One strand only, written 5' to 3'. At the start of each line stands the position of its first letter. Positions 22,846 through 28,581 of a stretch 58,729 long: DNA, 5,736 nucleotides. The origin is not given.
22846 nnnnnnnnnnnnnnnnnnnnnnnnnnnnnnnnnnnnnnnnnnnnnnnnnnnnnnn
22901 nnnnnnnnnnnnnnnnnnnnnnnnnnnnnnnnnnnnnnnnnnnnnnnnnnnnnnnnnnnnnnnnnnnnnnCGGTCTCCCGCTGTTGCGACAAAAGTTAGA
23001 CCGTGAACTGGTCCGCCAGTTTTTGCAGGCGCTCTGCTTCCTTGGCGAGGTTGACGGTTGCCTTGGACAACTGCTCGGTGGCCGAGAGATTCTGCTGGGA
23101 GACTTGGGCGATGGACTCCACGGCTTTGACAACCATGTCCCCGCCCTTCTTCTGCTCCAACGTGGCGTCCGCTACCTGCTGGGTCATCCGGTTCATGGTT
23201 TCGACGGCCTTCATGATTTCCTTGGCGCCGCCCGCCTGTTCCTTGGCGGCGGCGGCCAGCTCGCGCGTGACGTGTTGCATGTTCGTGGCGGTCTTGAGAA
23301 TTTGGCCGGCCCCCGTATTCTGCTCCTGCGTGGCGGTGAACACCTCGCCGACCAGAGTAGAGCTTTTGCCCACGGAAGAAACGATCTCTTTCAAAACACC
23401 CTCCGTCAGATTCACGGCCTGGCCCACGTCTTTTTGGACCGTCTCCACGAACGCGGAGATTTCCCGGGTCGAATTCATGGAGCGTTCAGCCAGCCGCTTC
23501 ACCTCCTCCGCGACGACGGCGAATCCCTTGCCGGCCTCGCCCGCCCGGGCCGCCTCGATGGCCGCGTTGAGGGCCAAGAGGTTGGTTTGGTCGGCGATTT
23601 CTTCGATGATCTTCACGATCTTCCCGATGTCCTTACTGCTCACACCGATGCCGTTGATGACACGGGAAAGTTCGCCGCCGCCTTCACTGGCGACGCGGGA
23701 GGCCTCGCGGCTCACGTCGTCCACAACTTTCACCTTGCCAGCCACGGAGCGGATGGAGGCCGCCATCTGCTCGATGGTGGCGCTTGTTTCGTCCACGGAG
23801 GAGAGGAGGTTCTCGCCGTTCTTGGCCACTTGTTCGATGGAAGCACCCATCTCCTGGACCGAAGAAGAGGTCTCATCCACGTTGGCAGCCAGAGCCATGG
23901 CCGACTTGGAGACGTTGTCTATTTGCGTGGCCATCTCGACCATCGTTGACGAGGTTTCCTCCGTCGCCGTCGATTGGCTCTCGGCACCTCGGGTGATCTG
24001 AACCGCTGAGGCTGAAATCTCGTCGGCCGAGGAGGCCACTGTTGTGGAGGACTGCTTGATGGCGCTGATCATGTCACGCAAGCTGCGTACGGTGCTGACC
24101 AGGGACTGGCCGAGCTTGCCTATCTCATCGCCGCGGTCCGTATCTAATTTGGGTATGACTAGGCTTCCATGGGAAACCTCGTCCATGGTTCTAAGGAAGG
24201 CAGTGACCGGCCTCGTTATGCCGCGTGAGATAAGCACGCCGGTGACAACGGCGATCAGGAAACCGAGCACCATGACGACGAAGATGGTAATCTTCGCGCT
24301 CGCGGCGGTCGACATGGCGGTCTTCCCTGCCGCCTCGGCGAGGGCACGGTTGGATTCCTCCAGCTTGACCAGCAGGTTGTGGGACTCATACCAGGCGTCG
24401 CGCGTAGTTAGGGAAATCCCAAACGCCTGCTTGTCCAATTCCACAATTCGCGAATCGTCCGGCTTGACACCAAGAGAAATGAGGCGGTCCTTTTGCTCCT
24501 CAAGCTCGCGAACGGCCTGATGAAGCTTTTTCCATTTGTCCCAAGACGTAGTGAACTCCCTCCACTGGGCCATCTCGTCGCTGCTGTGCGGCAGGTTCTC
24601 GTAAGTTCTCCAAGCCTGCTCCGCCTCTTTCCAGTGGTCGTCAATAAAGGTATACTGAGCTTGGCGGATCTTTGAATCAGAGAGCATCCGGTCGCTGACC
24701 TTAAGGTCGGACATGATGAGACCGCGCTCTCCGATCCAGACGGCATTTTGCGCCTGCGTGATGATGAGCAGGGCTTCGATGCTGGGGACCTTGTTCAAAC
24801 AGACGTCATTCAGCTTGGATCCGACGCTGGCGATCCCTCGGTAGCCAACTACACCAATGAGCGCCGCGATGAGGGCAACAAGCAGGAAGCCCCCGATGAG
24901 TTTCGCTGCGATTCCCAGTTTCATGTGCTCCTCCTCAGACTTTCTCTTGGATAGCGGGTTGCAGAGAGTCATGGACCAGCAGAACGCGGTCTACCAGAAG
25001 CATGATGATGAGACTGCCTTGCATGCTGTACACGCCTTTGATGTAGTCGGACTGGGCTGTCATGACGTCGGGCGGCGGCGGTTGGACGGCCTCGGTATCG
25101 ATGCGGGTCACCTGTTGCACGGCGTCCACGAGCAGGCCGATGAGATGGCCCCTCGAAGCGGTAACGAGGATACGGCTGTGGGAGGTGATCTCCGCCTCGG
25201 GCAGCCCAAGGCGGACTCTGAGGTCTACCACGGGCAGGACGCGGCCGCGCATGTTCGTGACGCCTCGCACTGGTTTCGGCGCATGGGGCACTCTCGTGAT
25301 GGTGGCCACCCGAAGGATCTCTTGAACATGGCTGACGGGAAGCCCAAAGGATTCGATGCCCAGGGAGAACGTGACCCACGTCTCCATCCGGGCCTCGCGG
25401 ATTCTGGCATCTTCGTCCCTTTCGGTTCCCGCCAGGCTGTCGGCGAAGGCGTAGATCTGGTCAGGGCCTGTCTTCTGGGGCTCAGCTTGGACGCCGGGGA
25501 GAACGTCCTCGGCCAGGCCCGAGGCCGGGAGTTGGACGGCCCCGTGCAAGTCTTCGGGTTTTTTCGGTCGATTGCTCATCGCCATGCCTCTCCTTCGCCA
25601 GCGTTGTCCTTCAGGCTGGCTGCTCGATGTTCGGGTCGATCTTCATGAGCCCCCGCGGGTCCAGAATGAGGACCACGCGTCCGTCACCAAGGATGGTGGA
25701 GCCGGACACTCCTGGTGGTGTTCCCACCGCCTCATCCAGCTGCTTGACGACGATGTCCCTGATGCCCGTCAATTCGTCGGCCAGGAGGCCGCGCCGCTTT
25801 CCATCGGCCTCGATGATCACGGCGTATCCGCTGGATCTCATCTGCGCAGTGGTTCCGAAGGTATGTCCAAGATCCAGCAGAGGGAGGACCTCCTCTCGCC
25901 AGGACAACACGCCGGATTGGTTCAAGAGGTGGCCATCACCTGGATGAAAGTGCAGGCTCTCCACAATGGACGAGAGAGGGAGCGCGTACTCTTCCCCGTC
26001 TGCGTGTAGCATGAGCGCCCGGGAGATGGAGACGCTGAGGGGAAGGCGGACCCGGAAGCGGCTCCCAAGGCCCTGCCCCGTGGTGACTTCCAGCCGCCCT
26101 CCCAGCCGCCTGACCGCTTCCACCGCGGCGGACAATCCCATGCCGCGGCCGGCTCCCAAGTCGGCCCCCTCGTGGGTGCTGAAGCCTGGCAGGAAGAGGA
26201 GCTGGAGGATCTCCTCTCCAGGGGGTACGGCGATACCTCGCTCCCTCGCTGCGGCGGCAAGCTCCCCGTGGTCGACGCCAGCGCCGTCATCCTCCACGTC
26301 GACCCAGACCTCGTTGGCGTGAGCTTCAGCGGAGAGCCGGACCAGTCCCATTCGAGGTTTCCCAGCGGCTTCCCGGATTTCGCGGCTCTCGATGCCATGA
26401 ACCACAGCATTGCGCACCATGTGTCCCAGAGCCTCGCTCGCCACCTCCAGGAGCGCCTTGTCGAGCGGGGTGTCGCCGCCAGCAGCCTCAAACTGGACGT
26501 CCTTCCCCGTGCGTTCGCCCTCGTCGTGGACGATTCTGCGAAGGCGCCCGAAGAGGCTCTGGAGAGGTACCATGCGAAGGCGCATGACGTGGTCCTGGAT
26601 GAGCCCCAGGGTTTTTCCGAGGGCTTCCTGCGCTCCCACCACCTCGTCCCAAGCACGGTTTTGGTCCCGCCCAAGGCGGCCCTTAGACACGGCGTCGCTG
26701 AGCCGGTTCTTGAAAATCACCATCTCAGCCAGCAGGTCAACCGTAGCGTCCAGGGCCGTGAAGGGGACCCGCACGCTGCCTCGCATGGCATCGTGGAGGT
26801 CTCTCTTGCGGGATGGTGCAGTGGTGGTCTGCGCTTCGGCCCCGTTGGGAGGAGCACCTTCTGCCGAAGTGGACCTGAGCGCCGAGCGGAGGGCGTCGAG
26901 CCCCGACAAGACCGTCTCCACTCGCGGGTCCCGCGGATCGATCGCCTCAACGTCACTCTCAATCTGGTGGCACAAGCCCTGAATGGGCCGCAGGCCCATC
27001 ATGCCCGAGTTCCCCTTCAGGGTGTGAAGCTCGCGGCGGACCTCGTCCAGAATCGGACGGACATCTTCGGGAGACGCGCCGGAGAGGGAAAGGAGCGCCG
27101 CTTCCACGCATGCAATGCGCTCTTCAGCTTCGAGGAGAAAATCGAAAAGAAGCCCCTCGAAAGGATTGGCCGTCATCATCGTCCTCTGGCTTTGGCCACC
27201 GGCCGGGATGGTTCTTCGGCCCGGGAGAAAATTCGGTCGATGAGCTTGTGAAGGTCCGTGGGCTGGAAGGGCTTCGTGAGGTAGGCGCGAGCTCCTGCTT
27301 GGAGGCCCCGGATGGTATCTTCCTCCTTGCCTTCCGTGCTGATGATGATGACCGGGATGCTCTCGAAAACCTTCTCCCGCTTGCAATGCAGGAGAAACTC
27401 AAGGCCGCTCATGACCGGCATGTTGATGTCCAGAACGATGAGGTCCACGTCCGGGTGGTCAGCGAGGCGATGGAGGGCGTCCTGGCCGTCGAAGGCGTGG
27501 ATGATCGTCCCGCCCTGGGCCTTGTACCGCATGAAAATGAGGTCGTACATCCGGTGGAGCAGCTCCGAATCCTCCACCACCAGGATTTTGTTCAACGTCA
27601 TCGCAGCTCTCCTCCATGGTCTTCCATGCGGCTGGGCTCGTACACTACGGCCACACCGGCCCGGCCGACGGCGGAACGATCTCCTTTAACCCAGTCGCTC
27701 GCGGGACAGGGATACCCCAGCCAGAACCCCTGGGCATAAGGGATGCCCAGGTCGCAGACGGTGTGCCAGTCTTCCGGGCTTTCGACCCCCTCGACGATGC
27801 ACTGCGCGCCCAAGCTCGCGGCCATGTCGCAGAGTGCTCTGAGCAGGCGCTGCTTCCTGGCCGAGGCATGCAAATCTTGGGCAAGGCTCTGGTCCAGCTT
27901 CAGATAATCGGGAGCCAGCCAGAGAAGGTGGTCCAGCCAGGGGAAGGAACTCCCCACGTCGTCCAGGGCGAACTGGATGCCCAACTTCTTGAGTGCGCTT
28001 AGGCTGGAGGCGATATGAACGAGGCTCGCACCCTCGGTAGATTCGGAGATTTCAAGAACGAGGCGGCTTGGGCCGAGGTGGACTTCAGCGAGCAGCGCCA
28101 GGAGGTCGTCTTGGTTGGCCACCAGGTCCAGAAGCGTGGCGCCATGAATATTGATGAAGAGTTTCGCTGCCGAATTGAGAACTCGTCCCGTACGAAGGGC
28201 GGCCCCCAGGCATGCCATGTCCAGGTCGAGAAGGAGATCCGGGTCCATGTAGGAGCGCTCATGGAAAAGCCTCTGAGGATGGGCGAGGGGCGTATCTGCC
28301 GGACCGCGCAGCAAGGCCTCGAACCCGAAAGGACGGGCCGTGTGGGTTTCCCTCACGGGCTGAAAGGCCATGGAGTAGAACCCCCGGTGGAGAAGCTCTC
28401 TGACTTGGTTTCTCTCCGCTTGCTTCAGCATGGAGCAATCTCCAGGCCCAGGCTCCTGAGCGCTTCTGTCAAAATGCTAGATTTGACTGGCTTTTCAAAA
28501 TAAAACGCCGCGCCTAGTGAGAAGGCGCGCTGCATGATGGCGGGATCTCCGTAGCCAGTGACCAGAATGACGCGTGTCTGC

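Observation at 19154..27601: Chemosensory operon with the Myxococcus Che7 gene order, including a HEAT-repeat protein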

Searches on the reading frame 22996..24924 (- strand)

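Call 4: search_protein_families(library=pfam, proteins=[window:22996-24924:-], max_evalue=0.01)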
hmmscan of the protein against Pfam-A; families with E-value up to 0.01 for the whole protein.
window:22996-24924:- (642 aa): 4 families
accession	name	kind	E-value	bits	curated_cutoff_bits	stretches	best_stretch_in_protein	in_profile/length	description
PF00015.26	MCPsignal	-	1.4e-41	142.7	34.6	1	403-581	2-172/172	Methyl-accepting chemotaxis protein (MCP) signalling domain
PF12729.13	4HB_MCP_1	-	6.2e-13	49.1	27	1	3-141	2-131/181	Four helix bundle sensory module for signal transduction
PF00672.30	HAMP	-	8e-08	32.9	25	1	231-284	1-53/53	HAMP domain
PF02203.21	TarH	-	2.1e-05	24.9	25.2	1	2-136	4-134/177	Tar ligand binding domain homologue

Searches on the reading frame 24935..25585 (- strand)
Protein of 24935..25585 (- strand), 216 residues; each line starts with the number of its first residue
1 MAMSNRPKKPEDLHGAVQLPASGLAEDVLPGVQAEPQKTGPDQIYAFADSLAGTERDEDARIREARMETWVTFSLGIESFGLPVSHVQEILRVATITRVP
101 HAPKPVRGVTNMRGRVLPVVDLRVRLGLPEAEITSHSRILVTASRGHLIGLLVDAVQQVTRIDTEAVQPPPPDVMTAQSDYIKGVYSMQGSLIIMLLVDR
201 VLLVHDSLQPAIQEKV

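Call 4: search_protein_families(library=pfam, proteins=[window:24935-25585:-], max_evalue=0.01)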
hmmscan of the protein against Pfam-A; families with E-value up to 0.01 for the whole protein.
window:24935-25585:- (216 aa): 1 family
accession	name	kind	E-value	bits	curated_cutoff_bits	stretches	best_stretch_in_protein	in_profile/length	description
PF01584.24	CheW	-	1.1e-36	125.9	23.5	1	70-202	2-134/138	CheW-like domain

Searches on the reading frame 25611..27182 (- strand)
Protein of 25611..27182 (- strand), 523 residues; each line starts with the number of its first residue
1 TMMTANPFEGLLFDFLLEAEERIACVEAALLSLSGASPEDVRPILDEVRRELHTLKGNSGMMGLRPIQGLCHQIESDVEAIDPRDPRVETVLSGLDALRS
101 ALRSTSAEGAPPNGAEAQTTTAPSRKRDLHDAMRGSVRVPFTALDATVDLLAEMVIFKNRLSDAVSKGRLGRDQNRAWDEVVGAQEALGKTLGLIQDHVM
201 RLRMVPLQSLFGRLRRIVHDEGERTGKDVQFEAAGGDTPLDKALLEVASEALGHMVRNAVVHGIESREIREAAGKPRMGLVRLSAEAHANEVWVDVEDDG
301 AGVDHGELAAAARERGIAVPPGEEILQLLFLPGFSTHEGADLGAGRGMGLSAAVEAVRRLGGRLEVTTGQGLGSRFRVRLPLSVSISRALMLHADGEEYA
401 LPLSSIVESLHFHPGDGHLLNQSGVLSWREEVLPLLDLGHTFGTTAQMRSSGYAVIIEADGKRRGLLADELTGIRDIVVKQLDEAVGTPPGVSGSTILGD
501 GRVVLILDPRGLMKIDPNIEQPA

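Call 4: search_protein_families(library=pfam, proteins=[window:25611-27182:-], max_evalue=0.01)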
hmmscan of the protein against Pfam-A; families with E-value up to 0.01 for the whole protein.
window:25611-27182:- (523 aa): 4 families
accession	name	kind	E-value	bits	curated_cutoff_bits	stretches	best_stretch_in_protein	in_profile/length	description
PF01584.24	CheW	-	4.9e-27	94.7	23.5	1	389-514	2-135/138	CheW-like domain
PF01627.28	Hpt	-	1.6e-14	54.3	24.6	1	11-100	2-83/84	Hpt domain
PF02518.31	HATPase_c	-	2.7e-14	54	26.4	1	250-383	4-110/111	Histidine kinase-, DNA gyrase B-, and HSP90-like ATPase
PF02895.20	H-kinase_dim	-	0.00012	22.9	23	1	136-201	3-67/68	Signal transducing histidine kinase, homodimeric domain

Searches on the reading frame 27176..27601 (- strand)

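Call 4: search_protein_families(library=pfam, proteins=[window:27176-27601:-], max_evalue=0.01)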
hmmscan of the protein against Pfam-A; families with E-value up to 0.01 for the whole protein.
window:27176-27601:- (141 aa): 1 family
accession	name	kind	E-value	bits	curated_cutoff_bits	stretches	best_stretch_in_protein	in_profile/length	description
PF00072.30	Response_reg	-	7.2e-24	84.5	30.2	1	6-121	1-110/111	Response regulator receiver domain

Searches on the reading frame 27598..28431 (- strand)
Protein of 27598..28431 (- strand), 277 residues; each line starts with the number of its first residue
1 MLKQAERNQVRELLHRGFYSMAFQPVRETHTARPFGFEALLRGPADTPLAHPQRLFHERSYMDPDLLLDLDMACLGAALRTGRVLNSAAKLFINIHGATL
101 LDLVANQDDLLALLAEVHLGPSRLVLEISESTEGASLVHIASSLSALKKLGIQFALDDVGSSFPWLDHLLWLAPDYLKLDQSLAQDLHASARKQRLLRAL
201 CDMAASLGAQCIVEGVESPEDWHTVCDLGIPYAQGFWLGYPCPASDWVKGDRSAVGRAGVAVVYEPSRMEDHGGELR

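Call 4: search_protein_families(library=pfam, proteins=[window:27598-28431:-], max_evalue=0.01)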
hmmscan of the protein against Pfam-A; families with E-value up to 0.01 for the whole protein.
window:27598-28431:- (277 aa): 1 family
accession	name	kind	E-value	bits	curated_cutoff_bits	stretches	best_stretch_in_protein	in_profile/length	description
PF00563.25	EAL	-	1.2e-42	146.4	31.3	1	8-239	2-234/236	EAL domain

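Call 58: search_solved_structures(query=window:27598-28431:-, show_alignments=2, max_evalue=1e-10)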
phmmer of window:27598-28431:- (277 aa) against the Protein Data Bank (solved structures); distinct sequences matched with E-value up to 1e-10: 24.
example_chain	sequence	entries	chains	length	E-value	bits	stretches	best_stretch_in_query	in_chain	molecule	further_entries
3gfx_A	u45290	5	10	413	1.9e-18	70.1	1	21-242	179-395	Klebsiella pneumoniae BlrP1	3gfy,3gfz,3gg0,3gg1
4rni_A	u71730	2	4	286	4e-17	65.8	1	10-246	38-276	Motility regulator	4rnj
3sy8_A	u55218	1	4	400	4.5e-17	65.6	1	83-246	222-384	RocR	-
4q6j_A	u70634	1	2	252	5.4e-17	65.3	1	9-246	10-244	Lmo0131 protein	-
4rnh_A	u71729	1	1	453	1.4e-16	64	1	10-246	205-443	Motility regulator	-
6ifq_B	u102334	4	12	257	7.2e-16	61.6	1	19-241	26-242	cyclic di nucleotide phoshodiesterase | EAL domain protein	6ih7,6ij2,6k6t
6ih1_A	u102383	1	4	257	7.6e-16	61.6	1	19-241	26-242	cyclic di nucleotide phoshodiesterase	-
8arv_A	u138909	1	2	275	3.2e-15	59.5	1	9-247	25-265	Bifunctional diguanylate cyclase/phosphodiesterase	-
4rnf_A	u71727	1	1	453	3.2e-15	59.5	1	10-246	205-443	Motility regulator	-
5m3c_A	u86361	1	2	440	3.7e-15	59.3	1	8-245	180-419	Diguanylate cyclase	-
2r6o_A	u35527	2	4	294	1e-14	57.9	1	9-245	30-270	Putative diguanylate cyclase/phosphodiesterase (GGDEF & EAL domains) | PUTATIVE DIGUANYLATE CYCLASE/PHOSPHODIESTERASE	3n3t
4y8e_A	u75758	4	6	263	1.2e-14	57.7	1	10-246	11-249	PA3825 EAL | PA3825-EAL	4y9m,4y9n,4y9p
4y9o_A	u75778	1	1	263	1.3e-14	57.5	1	10-245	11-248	PA3825-EAL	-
5mkg_A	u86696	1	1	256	1.3e-14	57.5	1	11-245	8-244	Diguanylate phosphodiesterase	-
5mfu_A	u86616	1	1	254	1.3e-14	57.5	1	11-245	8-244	cyclic-guanylate-specific phosphodiesterase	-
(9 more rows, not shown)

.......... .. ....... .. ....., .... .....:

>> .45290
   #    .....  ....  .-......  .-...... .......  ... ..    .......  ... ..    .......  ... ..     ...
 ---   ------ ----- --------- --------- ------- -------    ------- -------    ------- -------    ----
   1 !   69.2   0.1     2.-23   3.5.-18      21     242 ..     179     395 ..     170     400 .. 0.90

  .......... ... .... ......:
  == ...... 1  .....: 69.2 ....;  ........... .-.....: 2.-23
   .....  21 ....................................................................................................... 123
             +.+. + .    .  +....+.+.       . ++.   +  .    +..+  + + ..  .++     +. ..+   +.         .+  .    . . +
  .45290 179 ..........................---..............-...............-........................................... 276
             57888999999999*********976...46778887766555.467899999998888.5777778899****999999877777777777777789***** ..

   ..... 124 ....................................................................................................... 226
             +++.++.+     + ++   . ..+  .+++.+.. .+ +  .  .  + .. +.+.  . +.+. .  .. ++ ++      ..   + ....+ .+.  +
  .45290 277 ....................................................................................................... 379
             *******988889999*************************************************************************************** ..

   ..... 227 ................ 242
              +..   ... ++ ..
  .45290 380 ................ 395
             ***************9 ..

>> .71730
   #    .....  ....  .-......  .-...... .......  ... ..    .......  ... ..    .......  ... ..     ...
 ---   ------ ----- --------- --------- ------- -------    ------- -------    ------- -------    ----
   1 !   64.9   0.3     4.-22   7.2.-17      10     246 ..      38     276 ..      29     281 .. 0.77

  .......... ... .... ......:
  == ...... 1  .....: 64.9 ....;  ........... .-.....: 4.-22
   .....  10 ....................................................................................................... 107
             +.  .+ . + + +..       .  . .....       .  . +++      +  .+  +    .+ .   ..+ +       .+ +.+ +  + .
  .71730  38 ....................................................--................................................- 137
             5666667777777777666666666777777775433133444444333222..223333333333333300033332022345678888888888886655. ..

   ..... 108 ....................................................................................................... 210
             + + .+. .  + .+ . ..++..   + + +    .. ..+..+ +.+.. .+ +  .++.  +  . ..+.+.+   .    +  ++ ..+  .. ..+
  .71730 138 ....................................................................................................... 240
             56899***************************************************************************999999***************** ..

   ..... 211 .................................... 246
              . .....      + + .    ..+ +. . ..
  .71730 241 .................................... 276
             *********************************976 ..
